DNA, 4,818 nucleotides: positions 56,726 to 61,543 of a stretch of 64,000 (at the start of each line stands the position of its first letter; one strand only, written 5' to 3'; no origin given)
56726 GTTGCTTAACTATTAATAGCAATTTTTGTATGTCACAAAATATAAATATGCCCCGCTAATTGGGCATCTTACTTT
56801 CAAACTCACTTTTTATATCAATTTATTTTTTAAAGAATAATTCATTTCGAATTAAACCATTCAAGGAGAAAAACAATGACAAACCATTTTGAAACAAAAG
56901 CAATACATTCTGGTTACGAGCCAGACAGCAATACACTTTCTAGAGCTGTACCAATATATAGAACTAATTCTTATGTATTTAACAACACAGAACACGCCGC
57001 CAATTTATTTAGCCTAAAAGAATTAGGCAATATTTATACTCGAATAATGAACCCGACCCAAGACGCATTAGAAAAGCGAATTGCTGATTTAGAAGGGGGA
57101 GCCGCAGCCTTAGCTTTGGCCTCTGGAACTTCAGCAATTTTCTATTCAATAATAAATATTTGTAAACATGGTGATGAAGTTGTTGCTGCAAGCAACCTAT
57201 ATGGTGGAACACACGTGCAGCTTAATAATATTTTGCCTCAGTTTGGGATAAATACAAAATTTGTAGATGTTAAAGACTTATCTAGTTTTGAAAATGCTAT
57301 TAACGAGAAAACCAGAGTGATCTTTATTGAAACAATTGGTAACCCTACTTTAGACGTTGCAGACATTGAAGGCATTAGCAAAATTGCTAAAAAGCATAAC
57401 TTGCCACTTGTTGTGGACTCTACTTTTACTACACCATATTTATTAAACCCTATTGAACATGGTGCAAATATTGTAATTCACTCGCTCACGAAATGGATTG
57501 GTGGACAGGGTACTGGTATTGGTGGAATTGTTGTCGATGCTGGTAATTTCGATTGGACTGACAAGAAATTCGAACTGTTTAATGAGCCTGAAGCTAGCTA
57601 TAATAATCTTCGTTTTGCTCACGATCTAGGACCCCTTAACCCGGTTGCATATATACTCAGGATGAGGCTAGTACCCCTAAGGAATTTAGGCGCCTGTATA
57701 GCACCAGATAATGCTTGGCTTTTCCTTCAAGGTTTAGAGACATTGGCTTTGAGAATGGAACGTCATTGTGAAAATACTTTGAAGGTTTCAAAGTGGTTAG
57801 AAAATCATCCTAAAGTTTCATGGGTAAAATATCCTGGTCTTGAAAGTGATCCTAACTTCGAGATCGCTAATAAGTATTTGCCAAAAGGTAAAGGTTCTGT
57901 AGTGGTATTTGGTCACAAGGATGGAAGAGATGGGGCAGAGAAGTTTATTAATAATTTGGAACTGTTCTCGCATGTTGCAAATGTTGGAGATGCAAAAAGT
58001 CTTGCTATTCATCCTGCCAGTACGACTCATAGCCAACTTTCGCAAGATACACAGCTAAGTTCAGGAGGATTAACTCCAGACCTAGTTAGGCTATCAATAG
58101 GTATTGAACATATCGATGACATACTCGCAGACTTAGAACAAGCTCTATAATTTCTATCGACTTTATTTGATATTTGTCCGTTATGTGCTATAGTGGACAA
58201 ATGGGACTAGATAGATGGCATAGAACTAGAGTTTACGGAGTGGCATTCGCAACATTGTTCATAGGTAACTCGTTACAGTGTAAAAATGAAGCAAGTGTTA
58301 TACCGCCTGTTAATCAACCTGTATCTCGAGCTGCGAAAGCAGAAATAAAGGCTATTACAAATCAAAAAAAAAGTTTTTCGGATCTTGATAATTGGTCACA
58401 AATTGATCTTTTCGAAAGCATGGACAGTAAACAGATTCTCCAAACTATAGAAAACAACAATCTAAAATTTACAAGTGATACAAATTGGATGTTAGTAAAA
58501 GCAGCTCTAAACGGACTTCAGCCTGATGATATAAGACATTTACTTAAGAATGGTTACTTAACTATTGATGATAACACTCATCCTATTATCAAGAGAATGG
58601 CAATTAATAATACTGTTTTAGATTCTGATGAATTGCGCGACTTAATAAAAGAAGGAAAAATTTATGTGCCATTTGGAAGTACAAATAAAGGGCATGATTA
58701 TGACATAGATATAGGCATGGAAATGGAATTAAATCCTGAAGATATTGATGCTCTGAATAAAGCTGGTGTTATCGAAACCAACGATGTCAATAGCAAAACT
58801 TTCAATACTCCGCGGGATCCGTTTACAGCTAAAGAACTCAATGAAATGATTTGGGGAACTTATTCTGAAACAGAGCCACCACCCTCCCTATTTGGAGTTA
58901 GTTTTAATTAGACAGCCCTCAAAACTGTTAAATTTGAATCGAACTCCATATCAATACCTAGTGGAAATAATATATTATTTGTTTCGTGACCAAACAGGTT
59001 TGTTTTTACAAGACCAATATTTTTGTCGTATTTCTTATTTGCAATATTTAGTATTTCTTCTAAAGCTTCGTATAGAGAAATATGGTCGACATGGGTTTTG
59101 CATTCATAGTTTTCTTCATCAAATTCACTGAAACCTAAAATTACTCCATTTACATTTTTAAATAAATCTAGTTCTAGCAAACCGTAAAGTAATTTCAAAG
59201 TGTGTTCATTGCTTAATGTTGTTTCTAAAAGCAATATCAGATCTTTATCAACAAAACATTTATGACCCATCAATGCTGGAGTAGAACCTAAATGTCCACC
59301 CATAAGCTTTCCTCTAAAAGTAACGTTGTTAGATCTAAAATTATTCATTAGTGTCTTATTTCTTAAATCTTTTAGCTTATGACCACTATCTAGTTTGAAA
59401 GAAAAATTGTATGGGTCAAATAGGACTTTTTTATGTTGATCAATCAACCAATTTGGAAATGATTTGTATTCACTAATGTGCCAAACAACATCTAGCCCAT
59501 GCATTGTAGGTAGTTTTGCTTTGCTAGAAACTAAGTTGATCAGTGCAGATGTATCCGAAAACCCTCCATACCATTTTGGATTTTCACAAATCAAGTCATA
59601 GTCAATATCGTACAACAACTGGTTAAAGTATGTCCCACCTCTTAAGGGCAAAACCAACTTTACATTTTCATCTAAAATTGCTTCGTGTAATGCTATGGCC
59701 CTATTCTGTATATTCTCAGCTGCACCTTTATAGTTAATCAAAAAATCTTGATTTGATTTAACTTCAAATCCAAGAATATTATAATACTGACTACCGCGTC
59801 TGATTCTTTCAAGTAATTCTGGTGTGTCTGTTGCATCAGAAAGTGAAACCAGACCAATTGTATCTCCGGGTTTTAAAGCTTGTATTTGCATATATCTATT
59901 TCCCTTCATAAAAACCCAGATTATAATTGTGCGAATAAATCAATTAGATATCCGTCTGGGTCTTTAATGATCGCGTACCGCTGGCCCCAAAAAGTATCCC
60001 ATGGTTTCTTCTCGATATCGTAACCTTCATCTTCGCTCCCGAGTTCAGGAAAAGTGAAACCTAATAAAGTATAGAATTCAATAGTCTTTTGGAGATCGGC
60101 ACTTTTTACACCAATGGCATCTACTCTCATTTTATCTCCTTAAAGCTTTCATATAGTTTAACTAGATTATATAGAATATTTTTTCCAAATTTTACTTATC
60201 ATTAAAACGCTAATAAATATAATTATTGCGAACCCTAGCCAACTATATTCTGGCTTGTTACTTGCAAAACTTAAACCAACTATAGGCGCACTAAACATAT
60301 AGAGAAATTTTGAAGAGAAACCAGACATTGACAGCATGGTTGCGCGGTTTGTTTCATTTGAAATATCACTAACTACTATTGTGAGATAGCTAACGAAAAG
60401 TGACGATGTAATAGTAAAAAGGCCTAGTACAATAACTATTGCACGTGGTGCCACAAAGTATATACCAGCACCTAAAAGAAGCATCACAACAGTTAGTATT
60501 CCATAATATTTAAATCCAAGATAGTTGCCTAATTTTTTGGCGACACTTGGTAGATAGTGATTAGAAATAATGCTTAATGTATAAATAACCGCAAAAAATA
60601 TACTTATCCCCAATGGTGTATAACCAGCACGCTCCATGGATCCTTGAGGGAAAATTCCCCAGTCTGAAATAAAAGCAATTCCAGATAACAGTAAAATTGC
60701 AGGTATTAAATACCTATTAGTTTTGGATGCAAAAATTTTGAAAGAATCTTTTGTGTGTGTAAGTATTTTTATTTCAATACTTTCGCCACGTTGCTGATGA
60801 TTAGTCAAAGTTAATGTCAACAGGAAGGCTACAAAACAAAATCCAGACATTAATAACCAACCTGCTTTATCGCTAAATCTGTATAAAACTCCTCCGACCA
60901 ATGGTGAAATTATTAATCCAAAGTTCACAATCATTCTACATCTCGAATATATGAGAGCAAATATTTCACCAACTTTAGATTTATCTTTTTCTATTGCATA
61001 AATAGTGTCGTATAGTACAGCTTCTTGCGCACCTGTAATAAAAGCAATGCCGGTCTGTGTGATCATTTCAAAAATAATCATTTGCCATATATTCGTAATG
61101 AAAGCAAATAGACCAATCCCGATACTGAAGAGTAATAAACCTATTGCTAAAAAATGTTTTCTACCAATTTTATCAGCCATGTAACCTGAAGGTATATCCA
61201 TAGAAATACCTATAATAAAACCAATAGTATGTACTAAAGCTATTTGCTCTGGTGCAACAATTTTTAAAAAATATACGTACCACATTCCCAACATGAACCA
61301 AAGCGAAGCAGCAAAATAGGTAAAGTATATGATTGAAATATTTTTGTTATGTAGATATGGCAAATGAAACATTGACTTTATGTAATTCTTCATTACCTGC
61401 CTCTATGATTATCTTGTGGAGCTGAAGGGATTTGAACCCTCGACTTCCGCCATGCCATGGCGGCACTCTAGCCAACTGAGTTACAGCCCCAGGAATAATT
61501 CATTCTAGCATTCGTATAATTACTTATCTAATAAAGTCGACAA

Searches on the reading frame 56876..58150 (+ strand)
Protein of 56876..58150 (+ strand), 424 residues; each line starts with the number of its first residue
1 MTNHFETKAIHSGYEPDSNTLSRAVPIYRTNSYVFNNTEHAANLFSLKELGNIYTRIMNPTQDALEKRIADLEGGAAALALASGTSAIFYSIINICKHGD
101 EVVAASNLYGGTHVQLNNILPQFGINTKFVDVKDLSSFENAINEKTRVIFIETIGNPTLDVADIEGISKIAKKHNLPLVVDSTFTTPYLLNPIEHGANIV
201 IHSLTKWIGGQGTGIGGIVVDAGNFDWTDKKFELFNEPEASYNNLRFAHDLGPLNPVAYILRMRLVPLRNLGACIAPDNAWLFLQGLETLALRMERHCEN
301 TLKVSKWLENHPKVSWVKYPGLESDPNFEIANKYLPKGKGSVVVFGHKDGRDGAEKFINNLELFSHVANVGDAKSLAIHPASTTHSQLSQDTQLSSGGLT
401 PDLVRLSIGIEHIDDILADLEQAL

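Call 6: search_protein_families(library=pfam, proteins=[window:56876-58150:+], max_evalue=0.001)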
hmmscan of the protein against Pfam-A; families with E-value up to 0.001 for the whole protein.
window:56876-58150:+ (424 aa): 6 families
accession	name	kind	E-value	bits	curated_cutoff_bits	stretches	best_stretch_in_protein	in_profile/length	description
PF01053.26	Cys_Met_Meta_PP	-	2.4e-135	451.4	27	1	6-424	1-380/381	Cys/Met metabolism PLP-dependent enzyme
PF01041.23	DegT_DnrJ_EryC1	-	6.8e-12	45.7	19.8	1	57-182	21-146/360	DegT/DnrJ/EryC1/StrS aminotransferase family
PF00155.27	Aminotran_1_2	-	2.4e-11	43.9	19.7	1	54-222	35-235/361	Aminotransferase class I and II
PF00266.25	Aminotran_5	-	3.7e-06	26.6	21.5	1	84-215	70-210/371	Aminotransferase class-V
PF01212.27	Beta_elim_lyase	-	6.7e-06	26.1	27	1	60-183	32-170/288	Beta-eliminating lyase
PF06838.17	Met_gamma_lyase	-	1.1e-05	24.6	24.2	1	63-221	58-238/405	Methionine gamma-lyase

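Call 91: find_encoding_contigs(protein=window:56876-58150:+, flank=9000, max_places=10)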
Protein window:56876-58150:+ (424 aa): 24 contigs read that carry it; 10 places shown.
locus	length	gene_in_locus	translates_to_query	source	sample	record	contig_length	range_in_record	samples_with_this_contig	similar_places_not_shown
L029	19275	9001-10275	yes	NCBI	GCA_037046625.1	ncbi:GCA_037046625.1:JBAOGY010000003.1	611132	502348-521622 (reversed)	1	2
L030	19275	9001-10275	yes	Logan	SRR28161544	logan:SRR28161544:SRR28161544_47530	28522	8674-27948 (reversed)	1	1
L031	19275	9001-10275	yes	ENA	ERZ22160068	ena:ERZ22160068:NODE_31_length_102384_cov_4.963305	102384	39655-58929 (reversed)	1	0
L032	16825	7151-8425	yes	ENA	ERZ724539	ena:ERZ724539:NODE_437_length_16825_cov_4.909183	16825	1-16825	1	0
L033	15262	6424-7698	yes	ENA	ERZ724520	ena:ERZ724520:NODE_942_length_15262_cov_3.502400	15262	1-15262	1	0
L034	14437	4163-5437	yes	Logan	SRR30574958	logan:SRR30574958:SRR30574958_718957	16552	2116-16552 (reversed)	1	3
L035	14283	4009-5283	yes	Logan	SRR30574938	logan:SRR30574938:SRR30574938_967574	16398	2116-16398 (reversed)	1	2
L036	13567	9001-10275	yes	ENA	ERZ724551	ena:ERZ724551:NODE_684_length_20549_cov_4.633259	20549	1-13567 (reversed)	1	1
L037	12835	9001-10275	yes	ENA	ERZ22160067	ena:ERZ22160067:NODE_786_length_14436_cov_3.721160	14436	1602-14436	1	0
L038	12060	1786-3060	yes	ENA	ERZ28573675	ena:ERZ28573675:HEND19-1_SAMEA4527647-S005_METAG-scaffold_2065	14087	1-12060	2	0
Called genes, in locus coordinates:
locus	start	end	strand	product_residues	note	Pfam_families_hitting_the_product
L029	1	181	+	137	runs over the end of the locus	PF02410:RsfS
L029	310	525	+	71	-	PF04070:DUF378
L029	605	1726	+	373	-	PF01408:GFO_IDH_MocA, PF22685:Gal80p_C-like (weak), PF02894:GFO_IDH_MocA_C, PF22725:GFO_IDH_MocA_C3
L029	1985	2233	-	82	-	-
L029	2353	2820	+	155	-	-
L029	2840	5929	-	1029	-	-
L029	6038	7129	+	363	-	-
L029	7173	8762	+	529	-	-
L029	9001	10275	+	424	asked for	PF01053:Cys_Met_Meta_PP, PF00155:Aminotran_1_2, PF01041:DegT_DnrJ_EryC1, PF06838:Met_gamma_lyase (weak), PF00266:Aminotran_5 (weak), PF01212:Beta_elim_lyase (weak)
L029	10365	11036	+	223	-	-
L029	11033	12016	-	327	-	PF02016:Peptidase_S66, PF17676:Peptidase_S66C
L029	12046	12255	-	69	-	PF00903:Glyoxalase (weak)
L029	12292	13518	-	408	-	PF07690:MFS_1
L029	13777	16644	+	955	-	PF00133:tRNA-synt_1, PF09334:tRNA-synt_1g, PF13603:tRNA-synt_1_2, PF08264:Anticodon_1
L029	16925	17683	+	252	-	PF10531:SLBB, PF12836:HHH_3, PF00633:HHH (weak)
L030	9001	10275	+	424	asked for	PF01053:Cys_Met_Meta_PP, PF00155:Aminotran_1_2, PF01041:DegT_DnrJ_EryC1, PF06838:Met_gamma_lyase (weak), PF00266:Aminotran_5 (weak), PF01212:Beta_elim_lyase (weak)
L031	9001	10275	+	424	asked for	PF01053:Cys_Met_Meta_PP, PF00155:Aminotran_1_2, PF01041:DegT_DnrJ_EryC1, PF06838:Met_gamma_lyase (weak), PF00266:Aminotran_5 (weak), PF01212:Beta_elim_lyase (weak)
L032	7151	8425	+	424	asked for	PF01053:Cys_Met_Meta_PP, PF00155:Aminotran_1_2, PF01041:DegT_DnrJ_EryC1, PF06838:Met_gamma_lyase (weak), PF00266:Aminotran_5 (weak), PF01212:Beta_elim_lyase (weak)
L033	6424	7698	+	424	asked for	PF01053:Cys_Met_Meta_PP, PF00155:Aminotran_1_2, PF01041:DegT_DnrJ_EryC1, PF06838:Met_gamma_lyase (weak), PF00266:Aminotran_5 (weak), PF01212:Beta_elim_lyase (weak)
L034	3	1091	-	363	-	?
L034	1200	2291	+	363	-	-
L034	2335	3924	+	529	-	-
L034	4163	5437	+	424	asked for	PF01053:Cys_Met_Meta_PP, PF00155:Aminotran_1_2, PF01041:DegT_DnrJ_EryC1, PF06838:Met_gamma_lyase (weak), PF00266:Aminotran_5 (weak), PF01212:Beta_elim_lyase (weak)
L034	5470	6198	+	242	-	-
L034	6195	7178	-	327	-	PF02016:Peptidase_S66, PF17676:Peptidase_S66C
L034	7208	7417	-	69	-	PF00903:Glyoxalase (weak)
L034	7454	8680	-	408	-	PF07690:MFS_1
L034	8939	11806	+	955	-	PF00133:tRNA-synt_1, PF09334:tRNA-synt_1g, PF13603:tRNA-synt_1_2, PF08264:Anticodon_1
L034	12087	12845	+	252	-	PF10531:SLBB, PF12836:HHH_3, PF00633:HHH (weak)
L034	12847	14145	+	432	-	PF03772:Competence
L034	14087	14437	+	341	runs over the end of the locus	PF21694:DNA_pol3_delta_C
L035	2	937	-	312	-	?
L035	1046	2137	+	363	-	-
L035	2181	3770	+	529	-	-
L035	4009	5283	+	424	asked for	PF01053:Cys_Met_Meta_PP, PF00155:Aminotran_1_2, PF01041:DegT_DnrJ_EryC1, PF06838:Met_gamma_lyase (weak), PF00266:Aminotran_5 (weak), PF01212:Beta_elim_lyase (weak)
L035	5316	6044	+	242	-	-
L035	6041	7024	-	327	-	PF02016:Peptidase_S66, PF17676:Peptidase_S66C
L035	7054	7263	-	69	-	PF00903:Glyoxalase (weak)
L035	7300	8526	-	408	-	PF07690:MFS_1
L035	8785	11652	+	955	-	PF00133:tRNA-synt_1, PF09334:tRNA-synt_1g, PF13603:tRNA-synt_1_2, PF08264:Anticodon_1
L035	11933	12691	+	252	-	PF10531:SLBB, PF12836:HHH_3, PF00633:HHH (weak)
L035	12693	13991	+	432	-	PF03772:Competence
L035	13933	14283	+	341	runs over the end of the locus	PF21694:DNA_pol3_delta_C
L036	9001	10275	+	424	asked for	PF01053:Cys_Met_Meta_PP, PF00155:Aminotran_1_2, PF01041:DegT_DnrJ_EryC1, PF06838:Met_gamma_lyase (weak), PF00266:Aminotran_5 (weak), PF01212:Beta_elim_lyase (weak)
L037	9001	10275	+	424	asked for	PF01053:Cys_Met_Meta_PP, PF00155:Aminotran_1_2, PF01041:DegT_DnrJ_EryC1, PF06838:Met_gamma_lyase (weak), PF00266:Aminotran_5 (weak), PF01212:Beta_elim_lyase (weak)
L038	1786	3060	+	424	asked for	PF01053:Cys_Met_Meta_PP, PF00155:Aminotran_1_2, PF01041:DegT_DnrJ_EryC1, PF06838:Met_gamma_lyase (weak), PF00266:Aminotran_5 (weak), PF01212:Beta_elim_lyase (weak)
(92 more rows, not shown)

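Call 94: list_cluster_members(proteins=[L034:3-1091:-, L035:2-937:-, P0061, P0002])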
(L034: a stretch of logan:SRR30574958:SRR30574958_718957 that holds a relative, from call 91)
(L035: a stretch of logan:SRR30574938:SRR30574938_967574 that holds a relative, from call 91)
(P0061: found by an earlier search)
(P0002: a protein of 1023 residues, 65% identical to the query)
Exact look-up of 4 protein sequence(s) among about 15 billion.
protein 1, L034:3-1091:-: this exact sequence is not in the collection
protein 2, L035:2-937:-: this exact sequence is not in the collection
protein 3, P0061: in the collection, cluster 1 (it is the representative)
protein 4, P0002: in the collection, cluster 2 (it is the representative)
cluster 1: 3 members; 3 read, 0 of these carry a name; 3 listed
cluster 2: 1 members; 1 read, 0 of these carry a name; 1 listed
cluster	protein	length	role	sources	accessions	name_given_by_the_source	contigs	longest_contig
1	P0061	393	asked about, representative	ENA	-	-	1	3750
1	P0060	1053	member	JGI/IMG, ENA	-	-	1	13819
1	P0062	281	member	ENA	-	-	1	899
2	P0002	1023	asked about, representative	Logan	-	-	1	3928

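Call 100: search_protein_families(library=pfam, proteins=[L034:3-1091:-], max_evalue=1)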
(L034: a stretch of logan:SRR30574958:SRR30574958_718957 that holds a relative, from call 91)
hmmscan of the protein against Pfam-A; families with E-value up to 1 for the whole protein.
L034:3-1091:- (363 aa): 0 families

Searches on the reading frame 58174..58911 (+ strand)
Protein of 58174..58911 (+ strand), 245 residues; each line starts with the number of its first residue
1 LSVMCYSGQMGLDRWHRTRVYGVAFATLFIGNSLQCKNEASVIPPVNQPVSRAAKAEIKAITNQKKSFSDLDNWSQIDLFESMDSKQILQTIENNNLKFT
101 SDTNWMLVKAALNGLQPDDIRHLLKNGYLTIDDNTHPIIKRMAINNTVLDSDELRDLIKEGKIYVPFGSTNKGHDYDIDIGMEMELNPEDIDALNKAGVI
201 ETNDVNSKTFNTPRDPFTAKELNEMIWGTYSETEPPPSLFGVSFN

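Call 6: search_protein_families(library=pfam, proteins=[window:58174-58911:+], max_evalue=0.001)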
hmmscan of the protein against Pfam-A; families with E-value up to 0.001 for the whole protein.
window:58174-58911:+ (245 aa): 0 families

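Call 33: search_protein_families(library=ncbifam, proteins=[window:58174-58911:+], max_evalue=1)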
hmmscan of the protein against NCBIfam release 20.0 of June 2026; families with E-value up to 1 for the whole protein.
window:58174-58911:+ (245 aa): 2 families
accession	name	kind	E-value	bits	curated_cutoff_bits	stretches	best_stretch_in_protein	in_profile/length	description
NF042420.1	Hsp18_Clos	equivalog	0.039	14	195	1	68-133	20-81/147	heat shock protein Hsp18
NF009387.0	PRK12746.1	equivalog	0.082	12.2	363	1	95-168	150-221/254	SDR family oxidoreductase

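Call 34: search_protein_families(library=phrogs, proteins=[window:58174-58911:+], max_evalue=1)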
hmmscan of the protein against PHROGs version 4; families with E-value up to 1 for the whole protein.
window:58174-58911:+ (245 aa): 0 families

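Call 35: search_protein_families(library=padloc, proteins=[window:58174-58911:+], max_evalue=1)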
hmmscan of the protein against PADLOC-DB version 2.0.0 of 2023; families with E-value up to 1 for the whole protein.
window:58174-58911:+ (245 aa): 0 families

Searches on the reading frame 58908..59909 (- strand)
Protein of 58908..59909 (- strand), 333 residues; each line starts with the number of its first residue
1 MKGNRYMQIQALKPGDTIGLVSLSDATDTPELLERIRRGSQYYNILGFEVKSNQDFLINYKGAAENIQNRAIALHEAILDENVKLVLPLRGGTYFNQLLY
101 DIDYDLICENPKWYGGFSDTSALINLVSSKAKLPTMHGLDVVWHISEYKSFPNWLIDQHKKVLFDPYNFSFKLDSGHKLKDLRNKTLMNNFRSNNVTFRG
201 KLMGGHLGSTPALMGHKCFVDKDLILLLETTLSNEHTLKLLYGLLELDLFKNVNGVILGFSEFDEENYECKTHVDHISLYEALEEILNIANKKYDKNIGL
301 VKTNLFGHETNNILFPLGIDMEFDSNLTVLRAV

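Call 6: search_protein_families(library=pfam, proteins=[window:58908-59909:-], max_evalue=0.001)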
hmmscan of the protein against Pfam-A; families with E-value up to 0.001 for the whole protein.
window:58908-59909:- (333 aa): 2 families
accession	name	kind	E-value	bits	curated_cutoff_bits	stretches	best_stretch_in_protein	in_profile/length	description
PF02016.21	Peptidase_S66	-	7.9e-25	87.8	25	1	18-138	1-121/121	LD-carboxypeptidase N-terminal domain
PF17676.7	Peptidase_S66C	-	1.4e-13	51.9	23.7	1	199-322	1-119/120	LD-carboxypeptidase C-terminal domain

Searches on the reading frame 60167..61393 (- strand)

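Call 6: search_protein_families(library=pfam, proteins=[window:60167-61393:-], max_evalue=0.001)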
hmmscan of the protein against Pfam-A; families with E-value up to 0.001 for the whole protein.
window:60167-61393:- (408 aa): 1 family
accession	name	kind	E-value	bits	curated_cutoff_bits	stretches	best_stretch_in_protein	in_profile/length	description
PF07690.21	MFS_1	-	2.1e-20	73.4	33.4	1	23-321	5-302/347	Major Facilitator Superfamily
